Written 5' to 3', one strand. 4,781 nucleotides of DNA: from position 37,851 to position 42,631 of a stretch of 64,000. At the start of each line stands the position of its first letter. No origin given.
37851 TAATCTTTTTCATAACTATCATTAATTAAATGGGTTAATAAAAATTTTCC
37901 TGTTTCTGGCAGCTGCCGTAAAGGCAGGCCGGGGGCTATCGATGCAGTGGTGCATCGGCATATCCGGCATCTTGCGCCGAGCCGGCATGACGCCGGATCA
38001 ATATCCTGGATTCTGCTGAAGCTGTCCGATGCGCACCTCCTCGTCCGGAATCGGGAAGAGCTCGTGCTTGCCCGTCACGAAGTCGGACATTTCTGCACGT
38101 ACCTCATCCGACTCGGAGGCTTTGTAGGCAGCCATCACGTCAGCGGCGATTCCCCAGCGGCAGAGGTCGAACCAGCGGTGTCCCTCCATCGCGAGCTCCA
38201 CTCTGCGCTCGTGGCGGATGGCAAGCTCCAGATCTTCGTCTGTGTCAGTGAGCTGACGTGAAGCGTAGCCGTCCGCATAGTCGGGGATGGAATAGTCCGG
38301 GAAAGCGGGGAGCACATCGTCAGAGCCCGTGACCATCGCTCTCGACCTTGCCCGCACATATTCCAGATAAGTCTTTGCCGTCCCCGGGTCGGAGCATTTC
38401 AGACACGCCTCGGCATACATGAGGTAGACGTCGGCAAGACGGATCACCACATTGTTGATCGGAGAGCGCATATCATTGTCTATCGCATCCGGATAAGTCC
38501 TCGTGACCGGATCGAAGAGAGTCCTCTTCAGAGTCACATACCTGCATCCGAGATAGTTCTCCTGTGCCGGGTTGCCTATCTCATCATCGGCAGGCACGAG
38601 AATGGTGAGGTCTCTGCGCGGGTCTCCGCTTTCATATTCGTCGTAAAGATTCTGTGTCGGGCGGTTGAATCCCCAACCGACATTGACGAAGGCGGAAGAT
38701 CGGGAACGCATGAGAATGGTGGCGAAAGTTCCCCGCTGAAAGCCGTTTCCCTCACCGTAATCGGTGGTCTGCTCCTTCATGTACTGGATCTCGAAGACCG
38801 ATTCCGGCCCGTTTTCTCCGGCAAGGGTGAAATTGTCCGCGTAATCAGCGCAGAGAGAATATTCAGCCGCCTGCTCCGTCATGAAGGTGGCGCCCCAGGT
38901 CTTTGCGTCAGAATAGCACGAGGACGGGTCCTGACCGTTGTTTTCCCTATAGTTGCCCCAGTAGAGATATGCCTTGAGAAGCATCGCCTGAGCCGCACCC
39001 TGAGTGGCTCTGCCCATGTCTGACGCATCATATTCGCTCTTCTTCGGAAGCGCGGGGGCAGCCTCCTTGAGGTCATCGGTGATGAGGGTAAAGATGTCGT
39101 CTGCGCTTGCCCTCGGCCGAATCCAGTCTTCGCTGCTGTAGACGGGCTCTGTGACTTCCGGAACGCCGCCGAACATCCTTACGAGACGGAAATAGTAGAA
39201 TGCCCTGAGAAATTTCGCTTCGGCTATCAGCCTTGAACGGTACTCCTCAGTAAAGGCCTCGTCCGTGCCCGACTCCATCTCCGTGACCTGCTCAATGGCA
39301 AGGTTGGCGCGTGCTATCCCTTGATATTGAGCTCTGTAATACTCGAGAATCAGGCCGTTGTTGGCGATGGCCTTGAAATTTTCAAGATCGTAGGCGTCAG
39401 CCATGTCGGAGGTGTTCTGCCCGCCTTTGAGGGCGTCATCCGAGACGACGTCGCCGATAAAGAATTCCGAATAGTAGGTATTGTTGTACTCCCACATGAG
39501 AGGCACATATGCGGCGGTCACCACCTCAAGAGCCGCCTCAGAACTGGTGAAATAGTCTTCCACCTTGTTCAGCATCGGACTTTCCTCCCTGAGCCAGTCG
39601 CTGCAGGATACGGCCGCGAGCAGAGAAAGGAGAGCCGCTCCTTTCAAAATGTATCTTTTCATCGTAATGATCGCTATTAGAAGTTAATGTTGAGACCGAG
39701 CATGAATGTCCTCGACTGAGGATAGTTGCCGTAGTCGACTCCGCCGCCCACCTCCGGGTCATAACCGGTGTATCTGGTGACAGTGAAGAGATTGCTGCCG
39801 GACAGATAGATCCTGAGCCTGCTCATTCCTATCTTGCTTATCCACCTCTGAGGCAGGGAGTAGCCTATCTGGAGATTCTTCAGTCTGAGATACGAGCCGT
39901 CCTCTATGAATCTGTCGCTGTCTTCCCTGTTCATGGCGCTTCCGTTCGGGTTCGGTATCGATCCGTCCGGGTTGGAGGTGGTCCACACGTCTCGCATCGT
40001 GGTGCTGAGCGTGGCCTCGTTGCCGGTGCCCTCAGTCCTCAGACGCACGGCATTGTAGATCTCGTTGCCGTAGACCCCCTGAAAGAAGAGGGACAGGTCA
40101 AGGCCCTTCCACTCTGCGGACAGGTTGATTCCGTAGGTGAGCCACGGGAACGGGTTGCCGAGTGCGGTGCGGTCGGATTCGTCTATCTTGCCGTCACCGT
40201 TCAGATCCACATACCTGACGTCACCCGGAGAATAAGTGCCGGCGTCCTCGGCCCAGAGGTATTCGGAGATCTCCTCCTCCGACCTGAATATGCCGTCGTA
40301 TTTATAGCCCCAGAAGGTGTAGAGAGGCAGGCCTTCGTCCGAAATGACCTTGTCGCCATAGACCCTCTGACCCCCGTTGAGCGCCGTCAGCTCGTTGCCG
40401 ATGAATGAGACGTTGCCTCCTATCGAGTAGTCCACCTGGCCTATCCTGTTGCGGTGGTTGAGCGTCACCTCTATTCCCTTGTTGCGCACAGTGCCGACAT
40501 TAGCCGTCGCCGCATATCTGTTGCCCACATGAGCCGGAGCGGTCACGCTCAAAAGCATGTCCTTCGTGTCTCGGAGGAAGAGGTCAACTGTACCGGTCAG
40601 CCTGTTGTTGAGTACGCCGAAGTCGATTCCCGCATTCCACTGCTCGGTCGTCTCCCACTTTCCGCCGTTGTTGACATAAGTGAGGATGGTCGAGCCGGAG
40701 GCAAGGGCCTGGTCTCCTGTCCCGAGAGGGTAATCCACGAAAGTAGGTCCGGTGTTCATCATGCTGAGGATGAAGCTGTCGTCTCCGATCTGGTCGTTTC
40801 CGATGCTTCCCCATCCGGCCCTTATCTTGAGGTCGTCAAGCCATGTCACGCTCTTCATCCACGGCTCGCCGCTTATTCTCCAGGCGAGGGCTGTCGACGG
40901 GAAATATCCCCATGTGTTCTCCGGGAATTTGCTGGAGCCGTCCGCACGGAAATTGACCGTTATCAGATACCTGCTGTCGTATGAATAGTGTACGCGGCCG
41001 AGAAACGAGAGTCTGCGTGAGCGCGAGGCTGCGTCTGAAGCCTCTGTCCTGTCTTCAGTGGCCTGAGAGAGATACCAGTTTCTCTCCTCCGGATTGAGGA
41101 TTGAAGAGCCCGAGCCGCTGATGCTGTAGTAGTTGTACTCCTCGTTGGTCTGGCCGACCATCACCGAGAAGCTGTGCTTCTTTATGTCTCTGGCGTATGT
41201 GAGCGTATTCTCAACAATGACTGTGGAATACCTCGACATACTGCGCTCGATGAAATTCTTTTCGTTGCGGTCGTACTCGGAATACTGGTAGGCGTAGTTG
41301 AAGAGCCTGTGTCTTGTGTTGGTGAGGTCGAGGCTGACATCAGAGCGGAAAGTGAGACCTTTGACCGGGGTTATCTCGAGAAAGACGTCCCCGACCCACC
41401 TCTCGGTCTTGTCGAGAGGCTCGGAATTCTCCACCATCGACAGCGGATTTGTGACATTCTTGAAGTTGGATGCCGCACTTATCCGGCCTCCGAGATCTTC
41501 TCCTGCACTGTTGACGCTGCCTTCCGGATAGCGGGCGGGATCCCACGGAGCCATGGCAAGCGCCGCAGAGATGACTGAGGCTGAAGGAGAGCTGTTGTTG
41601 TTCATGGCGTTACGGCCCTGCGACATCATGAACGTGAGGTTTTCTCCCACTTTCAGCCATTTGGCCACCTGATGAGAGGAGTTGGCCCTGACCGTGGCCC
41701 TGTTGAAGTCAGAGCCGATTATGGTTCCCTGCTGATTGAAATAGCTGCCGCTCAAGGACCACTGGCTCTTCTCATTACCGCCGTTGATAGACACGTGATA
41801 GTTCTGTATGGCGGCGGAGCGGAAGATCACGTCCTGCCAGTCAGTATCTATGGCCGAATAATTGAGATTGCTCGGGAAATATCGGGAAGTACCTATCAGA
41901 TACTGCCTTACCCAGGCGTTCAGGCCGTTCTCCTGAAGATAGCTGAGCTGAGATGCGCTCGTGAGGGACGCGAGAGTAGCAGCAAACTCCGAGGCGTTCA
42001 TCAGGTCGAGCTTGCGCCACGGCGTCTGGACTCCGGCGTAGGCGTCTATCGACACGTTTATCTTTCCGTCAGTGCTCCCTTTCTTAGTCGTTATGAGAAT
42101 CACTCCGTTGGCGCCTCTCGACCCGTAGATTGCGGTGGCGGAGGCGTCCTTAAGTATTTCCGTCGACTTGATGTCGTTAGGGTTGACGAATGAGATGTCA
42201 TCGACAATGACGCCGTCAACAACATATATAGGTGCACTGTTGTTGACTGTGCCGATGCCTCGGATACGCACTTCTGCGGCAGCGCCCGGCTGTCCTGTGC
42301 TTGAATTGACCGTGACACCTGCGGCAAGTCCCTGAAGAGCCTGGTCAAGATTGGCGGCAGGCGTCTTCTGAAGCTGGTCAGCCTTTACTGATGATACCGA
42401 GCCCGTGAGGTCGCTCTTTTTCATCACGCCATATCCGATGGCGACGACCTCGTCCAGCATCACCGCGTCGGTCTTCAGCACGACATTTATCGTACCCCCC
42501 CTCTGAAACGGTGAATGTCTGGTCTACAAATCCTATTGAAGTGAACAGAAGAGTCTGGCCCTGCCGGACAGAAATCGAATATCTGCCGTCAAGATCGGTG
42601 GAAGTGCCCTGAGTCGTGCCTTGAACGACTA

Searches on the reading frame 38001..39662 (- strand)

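Call 69: search_protein_families(library=pfam, proteins=[window:38001-39662:-], max_evalue=0.00001)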
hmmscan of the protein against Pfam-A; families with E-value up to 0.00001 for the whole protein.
window:38001-39662:- (554 aa): 2 families
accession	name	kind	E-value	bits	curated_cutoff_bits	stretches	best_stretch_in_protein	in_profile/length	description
PF07980.17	SusD_RagB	-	3.7e-37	129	23.1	1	286-554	1-297/297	SusD family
PF14322.12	SusD-like_3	-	8.2e-24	85.3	27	1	23-233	2-191/191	Starch-binding associating with outer membrane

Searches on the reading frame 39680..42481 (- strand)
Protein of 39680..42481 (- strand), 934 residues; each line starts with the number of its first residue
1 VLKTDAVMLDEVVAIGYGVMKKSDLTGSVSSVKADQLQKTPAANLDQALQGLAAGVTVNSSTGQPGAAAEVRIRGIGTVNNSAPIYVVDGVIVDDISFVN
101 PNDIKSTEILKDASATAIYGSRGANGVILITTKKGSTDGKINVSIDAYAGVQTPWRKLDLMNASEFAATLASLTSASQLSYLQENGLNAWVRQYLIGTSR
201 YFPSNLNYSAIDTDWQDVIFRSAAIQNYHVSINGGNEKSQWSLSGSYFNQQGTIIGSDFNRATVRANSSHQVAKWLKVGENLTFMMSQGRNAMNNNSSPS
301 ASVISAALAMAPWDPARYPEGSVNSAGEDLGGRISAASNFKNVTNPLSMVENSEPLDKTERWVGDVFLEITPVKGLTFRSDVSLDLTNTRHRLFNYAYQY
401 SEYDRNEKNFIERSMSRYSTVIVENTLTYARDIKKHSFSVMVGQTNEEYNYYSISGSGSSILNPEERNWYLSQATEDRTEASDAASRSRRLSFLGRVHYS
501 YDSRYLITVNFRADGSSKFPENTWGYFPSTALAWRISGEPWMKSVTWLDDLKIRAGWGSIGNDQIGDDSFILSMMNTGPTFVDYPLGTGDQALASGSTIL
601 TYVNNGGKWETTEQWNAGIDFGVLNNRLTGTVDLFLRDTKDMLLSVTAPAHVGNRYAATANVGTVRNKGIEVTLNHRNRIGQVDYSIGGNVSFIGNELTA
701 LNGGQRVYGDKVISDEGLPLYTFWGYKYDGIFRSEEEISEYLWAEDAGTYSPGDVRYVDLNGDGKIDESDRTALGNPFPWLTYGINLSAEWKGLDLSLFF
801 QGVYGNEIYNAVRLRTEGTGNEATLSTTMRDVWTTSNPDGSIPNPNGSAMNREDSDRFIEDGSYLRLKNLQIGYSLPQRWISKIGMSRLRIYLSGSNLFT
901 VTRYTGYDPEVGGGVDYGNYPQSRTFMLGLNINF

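Call 69: search_protein_families(library=pfam, proteins=[window:39680-42481:-], max_evalue=0.00001)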
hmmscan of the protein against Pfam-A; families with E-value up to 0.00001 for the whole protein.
window:39680-42481:- (934 aa): 2 families
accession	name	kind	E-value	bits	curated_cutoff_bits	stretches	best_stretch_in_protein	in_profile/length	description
PF07715.20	Plug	-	2.4e-21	76.7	23.9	1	22-127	2-107/107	TonB-dependent Receptor Plug Domain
PF00593.30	TonB_dep_Rec_b-barrel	-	2.8e-17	64.1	27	1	380-898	73-436/436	TonB dependent receptor-like, beta-barrel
